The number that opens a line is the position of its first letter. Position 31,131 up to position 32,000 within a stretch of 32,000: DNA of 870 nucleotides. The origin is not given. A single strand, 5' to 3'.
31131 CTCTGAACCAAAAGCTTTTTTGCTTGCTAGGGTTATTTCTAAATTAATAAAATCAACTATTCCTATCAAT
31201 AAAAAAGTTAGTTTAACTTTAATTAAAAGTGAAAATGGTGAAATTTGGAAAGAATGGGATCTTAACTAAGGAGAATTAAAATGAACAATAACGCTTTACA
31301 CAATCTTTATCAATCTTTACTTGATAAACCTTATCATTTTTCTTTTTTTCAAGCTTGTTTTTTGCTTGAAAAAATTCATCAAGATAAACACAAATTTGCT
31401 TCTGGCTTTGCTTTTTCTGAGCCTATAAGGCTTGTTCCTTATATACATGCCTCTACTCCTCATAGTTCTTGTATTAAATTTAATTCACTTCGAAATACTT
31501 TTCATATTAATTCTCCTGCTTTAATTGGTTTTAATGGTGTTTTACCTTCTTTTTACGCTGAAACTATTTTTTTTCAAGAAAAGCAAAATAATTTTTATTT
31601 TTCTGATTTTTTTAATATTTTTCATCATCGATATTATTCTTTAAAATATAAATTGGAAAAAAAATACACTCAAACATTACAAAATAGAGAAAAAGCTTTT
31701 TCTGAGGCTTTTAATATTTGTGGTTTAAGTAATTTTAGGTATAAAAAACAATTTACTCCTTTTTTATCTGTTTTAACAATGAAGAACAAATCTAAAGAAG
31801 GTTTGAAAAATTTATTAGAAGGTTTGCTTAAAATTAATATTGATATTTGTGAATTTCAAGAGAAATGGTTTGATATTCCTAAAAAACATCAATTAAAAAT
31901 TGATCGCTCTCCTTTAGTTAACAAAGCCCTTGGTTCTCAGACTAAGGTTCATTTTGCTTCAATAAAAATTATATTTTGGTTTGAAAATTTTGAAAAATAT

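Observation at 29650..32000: T6SS baseplate genes tssF-tssG appear abruptly beside cysS, with no tssE upstream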

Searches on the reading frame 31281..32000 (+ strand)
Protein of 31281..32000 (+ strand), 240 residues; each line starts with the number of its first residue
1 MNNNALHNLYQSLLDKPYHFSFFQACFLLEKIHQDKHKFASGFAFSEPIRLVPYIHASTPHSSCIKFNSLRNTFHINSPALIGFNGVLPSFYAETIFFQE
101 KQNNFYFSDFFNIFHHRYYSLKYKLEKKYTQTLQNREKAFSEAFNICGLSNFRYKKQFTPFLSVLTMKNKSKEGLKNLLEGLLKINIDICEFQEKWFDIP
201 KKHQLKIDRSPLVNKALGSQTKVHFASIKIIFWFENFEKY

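Call 9: search_protein_families(library=pfam, proteins=[window:31281-32000:+], max_evalue=1)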
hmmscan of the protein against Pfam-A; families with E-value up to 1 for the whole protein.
window:31281-32000:+ (240 aa): 2 families
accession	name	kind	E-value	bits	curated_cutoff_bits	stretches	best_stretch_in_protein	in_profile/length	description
PF06996.16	T6SS_TssG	-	4.3e-30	105.5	24.6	1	17-221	2-221/304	Type VI secretion, TssG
PF11850.13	DUF3370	-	0.033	13.5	25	1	73-122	15-65/422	Protein of unknown function (DUF3370)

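Call 10: search_protein_families(library=ncbifam, proteins=[window:31281-32000:+], max_evalue=1)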
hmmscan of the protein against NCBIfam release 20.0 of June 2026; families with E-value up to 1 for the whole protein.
window:31281-32000:+ (240 aa): 1 family
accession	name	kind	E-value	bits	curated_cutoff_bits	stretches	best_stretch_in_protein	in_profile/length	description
TIGR03347.1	VI_chp_1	equivalog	2.3e-26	92.7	143.3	1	17-220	2-217/300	type VI secretion system baseplate subunit TssG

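Call 60: find_homologous_proteins(query=window:31281-32000:+)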
Query window:31281-32000:+ (240 aa): 5 proteins with E <= 0.001 among 100 candidates.
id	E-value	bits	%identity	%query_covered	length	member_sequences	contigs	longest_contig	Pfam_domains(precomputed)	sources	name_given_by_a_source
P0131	4.2e-157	539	100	100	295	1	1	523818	PF06996.17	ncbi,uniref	ncbi:type VI secretion system baseplate subunit TssG [Alphaproteobacteria bacterium endosymbiont of 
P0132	1.1e-85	305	57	98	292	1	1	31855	PF06996.17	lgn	-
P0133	5.9e-78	280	56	99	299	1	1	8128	PF06996.17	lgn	-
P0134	1.3e-76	276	54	98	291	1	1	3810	PF06996.17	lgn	-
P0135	1.4e-75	272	53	98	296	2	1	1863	PF06996.17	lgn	-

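Call 76: search_protein_families(library=pfam, proteins=[P0131], max_evalue=0.001)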
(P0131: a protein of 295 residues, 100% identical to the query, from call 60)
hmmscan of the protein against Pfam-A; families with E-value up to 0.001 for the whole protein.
P0131 (295 aa): 1 family
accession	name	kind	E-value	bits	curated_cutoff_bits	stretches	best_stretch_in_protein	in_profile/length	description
PF06996.16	T6SS_TssG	-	1.4e-38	133.3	24.6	1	17-295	2-303/304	Type VI secretion, TssG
